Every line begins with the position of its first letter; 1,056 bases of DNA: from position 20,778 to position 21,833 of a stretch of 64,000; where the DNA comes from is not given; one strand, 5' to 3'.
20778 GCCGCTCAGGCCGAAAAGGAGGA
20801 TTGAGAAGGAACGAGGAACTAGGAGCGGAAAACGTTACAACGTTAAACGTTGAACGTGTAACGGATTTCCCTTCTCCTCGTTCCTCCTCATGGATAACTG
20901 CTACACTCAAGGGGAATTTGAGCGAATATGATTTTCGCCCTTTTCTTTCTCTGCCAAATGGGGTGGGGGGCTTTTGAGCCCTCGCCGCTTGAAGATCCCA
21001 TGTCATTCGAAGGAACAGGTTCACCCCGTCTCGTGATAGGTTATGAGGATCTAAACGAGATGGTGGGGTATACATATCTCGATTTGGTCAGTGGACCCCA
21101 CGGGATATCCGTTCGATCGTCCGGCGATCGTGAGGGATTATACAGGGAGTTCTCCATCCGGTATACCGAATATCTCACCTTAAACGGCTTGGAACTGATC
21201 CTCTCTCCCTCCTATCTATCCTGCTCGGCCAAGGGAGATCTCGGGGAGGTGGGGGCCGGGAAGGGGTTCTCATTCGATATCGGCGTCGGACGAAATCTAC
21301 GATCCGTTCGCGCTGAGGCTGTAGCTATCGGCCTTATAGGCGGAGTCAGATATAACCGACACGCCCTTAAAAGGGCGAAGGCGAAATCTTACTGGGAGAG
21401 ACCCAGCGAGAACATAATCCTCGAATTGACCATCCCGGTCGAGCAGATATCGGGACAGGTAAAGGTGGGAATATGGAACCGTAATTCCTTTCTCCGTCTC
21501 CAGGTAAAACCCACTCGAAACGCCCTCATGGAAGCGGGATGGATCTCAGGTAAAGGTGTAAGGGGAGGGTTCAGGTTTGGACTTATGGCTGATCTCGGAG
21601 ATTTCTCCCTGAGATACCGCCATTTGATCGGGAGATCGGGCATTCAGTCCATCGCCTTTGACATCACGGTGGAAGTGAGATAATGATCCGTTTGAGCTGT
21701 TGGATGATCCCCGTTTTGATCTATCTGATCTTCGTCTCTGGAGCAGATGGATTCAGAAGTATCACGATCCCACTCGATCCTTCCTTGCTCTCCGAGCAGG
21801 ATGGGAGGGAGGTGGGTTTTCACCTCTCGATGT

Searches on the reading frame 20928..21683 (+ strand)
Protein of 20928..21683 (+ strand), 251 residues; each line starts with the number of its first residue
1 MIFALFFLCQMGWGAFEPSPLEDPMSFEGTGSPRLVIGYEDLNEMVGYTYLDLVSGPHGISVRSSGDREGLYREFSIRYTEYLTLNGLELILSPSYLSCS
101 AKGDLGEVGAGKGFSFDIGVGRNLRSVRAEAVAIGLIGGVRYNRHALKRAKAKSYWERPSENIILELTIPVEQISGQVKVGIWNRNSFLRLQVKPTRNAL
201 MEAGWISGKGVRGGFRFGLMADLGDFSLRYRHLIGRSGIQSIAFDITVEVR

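Call 11: search_protein_families(library=pfam, proteins=[window:20928-21683:+])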
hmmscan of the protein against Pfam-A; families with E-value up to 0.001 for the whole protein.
window:20928-21683:+ (251 aa): 0 families

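Call 48: find_homologous_proteins(query=window:20928-21683:+, max_evalue=0.00001)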
Query window:20928-21683:+ (251 aa): 4 proteins with E <= 0.00001 among 683 candidates.
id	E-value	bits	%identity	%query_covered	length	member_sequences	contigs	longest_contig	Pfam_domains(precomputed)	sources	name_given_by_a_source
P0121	5.9e-160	549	98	100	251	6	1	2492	-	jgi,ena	-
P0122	1.6e-125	436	81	96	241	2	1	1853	-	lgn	-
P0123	3.2e-125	435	76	100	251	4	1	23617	-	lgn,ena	-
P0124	5.7e-91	323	62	95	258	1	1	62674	-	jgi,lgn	jgi:hypothetical protein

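Call 49: find_encoding_contigs(protein=P0123, flank=10000, max_places=2)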
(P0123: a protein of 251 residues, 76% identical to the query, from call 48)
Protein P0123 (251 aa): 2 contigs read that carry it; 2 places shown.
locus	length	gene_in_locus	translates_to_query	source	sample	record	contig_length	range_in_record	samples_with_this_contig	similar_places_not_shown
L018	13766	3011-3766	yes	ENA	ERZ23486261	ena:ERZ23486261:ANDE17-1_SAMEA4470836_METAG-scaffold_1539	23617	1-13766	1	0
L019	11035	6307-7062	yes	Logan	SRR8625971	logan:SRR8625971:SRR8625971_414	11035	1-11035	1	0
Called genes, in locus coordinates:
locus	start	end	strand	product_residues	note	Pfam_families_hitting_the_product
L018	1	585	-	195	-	?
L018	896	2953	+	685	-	PF00009:GTP_EFTU, PF22042:EF-G_D2, PF03144:GTP_EFTU_D2, PF14492:EFG_III, PF03764:EFG_IV, PF00679:EFG_C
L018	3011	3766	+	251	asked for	-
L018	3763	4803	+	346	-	-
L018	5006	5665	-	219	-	PF00834:Ribul_P_3_epim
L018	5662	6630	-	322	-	PF03793:PASTA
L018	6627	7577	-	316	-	PF00551:Formyl_trans_N, PF02911:Formyl_trans_C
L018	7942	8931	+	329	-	PF08240:ADH_N, PF16912:Glu_dehyd_C (weak), PF00107:ADH_zinc_N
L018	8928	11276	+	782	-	PF00580:UvrD-helicase, PF01443:Viral_helicase1 (faint), PF13086:AAA_11 (weak), PF13245:AAA_19, PF13604:AAA_30 (faint), PF13361:UvrD_C, PF13538:UvrD_C_2 (faint)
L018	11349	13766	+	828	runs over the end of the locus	PF06480:FtsH_ext, PF06068:TIP49 (weak), PF00004:AAA, PF14890:Intein_splicing, PF00004:AAA, PF17862:AAA_lid_3, PF01434:Peptidase_M41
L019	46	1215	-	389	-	PF20706:GT4-conflict, PF13439:Glyco_transf_4, PF13579:Glyco_trans_4_4, PF00534:Glycos_transf_1, PF13692:Glyco_trans_1_4, PF13524:Glyco_trans_1_2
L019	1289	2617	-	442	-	PF13709:DUF4159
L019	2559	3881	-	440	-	-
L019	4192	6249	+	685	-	PF00009:GTP_EFTU, PF22042:EF-G_D2, PF03144:GTP_EFTU_D2, PF14492:EFG_III, PF03764:EFG_IV, PF00679:EFG_C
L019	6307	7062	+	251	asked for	-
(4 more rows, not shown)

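Call 50: find_encoding_contigs(protein=P0124, flank=10000, max_places=2)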
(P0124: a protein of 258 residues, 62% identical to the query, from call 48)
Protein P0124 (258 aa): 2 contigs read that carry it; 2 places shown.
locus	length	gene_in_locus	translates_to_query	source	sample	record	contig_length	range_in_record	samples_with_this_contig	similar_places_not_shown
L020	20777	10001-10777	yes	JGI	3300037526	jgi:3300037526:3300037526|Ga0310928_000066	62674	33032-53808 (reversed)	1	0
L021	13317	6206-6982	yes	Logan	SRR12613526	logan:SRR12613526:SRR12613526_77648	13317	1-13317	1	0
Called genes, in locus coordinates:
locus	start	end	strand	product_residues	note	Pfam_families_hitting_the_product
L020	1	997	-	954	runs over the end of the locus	PF01565:FAD_binding_4, PF02913:FAD-oxidase_C, PF13237:Fer4_10 (faint), PF13534:Fer4_17 (weak), PF25160:LdpA_Fe-S-bd (faint), PF12838:Fer4_7 (faint), PF13183:Fer4_8, PF02754:CCG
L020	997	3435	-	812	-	PF01590:GAF, PF13185:GAF_2, PF00989:PAS (weak), PF13426:PAS_9, PF08447:PAS_3, PF00512:HisKA (weak), PF02518:HATPase_c, PF00072:Response_reg, +1 more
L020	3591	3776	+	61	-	-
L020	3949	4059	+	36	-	-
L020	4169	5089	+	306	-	PF03462:PCRF, PF00472:RF-1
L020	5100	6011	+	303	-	PF04015:DUF362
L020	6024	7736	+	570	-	PF12801:Fer4_5, PF12797:Fer4_2 (faint), PF12837:Fer4_6 (faint), PF13484:Fer4_16 (faint), PF13187:Fer4_9 (faint), PF13237:Fer4_10 (faint), PF00037:Fer4 (weak), PF12838:Fer4_7 (weak), +1 more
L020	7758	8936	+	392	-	PF00266:Aminotran_5, PF01212:Beta_elim_lyase (weak)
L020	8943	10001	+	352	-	PF02445:NadA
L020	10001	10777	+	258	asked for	-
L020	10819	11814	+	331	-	-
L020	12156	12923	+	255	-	PF13620:CarboxypepD_reg, PF13715:CarbopepD_reg_2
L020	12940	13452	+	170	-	PF00731:AIRC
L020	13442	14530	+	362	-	PF01208:URO-D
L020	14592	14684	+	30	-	-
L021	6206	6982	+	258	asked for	-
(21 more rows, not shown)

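Call 51: find_encoding_contigs(protein=P0122, flank=10000, max_places=2)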
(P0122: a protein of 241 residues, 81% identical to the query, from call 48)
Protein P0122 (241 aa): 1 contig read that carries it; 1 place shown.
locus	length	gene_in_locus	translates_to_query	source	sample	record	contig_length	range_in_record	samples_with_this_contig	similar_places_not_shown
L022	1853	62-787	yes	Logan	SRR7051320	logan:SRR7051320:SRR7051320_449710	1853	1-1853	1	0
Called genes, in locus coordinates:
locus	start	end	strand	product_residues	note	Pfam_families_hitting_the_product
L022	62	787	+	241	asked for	-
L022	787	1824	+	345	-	-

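Call 56: find_encoding_contigs(protein=P0121, flank=10000, max_places=4)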
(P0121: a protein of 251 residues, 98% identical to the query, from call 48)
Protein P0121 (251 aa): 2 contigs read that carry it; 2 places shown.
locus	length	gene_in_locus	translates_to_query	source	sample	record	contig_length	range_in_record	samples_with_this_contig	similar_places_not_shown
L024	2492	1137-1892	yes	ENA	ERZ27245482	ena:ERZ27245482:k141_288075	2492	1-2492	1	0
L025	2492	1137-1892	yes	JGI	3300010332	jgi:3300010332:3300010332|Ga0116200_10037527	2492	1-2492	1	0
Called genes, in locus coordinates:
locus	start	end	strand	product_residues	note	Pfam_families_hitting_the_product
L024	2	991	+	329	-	PF14492:EFG_III, PF03764:EFG_IV, PF00679:EFG_C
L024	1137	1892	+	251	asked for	-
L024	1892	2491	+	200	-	?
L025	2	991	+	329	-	PF14492:EFG_III, PF03764:EFG_IV, PF00679:EFG_C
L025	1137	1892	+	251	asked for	-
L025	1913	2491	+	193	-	?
